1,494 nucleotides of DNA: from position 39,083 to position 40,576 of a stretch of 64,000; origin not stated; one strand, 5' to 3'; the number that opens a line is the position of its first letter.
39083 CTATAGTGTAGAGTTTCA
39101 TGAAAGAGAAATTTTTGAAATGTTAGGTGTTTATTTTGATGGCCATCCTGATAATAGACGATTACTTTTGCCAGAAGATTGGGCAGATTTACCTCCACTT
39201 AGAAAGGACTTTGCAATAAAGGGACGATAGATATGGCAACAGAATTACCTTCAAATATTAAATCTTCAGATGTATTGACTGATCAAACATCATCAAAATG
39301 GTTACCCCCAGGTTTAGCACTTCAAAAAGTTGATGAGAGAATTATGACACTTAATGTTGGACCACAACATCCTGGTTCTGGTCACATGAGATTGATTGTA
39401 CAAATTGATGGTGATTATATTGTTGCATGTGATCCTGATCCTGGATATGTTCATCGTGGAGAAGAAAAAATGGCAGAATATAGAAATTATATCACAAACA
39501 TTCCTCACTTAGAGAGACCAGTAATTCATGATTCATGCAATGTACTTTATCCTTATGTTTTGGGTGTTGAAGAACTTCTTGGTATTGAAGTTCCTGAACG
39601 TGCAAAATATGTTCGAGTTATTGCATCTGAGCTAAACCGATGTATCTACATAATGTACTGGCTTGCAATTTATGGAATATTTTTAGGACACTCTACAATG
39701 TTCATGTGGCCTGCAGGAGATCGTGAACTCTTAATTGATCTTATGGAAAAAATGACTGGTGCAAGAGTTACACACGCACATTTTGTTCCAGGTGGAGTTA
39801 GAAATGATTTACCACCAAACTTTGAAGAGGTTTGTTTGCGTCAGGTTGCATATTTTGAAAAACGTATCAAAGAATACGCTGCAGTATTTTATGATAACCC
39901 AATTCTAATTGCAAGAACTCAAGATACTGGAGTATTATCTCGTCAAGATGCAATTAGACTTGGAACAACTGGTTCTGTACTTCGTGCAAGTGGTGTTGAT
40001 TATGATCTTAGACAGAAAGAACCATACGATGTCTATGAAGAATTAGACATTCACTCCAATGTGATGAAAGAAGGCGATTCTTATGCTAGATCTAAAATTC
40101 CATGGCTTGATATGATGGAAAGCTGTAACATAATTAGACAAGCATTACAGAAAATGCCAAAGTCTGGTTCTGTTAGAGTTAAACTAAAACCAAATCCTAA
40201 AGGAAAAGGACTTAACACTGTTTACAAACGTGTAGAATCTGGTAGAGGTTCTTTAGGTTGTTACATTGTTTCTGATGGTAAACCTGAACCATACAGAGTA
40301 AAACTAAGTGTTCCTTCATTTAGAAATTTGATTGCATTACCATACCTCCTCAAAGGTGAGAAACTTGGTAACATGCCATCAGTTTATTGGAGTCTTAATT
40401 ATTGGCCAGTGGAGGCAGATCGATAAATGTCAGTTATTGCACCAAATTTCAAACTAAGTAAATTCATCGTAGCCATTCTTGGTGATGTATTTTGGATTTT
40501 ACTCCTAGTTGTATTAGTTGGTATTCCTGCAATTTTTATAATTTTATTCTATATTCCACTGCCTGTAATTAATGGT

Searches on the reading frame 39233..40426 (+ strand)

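Call 77: search_protein_families(library=pfam, proteins=[window:39233-40426:+], max_evalue=0.001)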
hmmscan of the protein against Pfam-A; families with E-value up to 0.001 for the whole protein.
window:39233-40426:+ (397 aa): 1 family
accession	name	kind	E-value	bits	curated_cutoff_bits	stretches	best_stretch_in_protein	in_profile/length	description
PF00346.24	Complex1_49kDa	-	1.1e-73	248.1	24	2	151-316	2-166/271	Respiratory-chain NADH dehydrogenase, 49 Kd subunit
